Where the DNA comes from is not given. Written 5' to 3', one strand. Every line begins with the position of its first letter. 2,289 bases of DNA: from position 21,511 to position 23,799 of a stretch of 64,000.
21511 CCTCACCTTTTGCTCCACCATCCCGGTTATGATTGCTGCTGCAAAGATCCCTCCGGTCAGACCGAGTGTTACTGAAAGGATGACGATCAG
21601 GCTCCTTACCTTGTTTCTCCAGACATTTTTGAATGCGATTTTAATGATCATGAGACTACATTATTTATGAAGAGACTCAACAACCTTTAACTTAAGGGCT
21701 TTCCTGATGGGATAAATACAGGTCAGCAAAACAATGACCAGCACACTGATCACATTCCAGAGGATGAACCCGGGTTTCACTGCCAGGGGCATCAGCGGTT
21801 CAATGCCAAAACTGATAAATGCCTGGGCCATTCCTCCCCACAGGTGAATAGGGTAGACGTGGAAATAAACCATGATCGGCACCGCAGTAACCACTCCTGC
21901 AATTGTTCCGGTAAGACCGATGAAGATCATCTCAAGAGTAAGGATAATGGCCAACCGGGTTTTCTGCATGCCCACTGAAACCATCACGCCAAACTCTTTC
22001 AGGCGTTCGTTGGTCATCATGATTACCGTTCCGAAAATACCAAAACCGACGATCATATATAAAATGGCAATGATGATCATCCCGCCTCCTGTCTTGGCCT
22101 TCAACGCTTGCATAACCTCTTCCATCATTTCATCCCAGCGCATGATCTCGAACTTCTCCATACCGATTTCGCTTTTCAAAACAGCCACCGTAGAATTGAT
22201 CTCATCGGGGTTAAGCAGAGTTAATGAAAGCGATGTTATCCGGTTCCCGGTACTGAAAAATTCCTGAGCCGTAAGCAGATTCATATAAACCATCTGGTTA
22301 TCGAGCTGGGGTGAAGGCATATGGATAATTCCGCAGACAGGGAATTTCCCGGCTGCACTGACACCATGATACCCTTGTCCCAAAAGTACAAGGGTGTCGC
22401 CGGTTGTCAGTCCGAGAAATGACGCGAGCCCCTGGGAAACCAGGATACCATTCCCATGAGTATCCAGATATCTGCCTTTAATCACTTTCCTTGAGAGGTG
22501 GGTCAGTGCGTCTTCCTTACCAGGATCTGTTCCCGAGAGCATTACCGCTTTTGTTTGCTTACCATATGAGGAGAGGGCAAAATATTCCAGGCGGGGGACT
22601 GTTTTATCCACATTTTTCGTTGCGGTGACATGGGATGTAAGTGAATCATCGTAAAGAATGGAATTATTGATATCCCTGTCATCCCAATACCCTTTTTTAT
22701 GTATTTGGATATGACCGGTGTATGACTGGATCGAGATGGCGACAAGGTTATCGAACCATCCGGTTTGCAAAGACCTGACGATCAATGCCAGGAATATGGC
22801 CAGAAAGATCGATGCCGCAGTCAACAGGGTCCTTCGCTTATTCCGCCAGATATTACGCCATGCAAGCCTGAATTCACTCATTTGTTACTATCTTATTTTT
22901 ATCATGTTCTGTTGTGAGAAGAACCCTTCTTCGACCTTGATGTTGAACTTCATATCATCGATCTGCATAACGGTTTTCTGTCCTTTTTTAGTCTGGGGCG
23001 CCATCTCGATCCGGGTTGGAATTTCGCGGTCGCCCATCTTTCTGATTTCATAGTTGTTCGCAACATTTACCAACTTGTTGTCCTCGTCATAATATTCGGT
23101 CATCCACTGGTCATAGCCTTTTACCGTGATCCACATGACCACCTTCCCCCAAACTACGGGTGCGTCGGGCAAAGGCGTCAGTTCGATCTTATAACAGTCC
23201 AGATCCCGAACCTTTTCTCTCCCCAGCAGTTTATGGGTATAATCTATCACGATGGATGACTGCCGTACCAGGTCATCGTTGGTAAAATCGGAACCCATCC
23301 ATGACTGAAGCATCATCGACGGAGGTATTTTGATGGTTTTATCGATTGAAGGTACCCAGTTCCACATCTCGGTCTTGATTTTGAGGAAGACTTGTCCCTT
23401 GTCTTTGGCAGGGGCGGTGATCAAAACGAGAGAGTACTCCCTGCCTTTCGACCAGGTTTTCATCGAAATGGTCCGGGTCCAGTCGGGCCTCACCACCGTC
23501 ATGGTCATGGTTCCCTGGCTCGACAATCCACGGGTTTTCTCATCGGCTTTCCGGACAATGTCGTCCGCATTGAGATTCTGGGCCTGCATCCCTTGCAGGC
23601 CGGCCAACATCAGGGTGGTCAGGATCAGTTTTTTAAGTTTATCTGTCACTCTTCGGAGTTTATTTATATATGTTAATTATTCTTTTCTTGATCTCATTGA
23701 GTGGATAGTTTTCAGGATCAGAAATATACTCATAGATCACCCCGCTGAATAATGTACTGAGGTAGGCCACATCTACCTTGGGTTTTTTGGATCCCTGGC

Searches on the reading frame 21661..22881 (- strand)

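Call 51: search_protein_families(library=pfam, proteins=[window:21661-22881:-], max_evalue=0.00001)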
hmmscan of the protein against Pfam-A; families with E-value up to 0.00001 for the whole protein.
window:21661-22881:- (406 aa): 1 family
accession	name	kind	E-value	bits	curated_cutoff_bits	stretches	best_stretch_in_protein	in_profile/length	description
PF02687.27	FtsX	-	3e-13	50.3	25.5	1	268-398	1-118/120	FtsX-like permease C-terminal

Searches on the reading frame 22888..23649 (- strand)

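Call 51: search_protein_families(library=pfam, proteins=[window:22888-23649:-], max_evalue=0.00001)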
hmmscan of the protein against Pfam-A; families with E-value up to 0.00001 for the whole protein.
window:22888-23649:- (253 aa): 1 family
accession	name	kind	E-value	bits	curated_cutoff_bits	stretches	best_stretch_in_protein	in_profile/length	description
PF17131.11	LolA_like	-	6.2e-55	186.1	30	1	70-249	2-182/184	Outer membrane lipoprotein-sorting protein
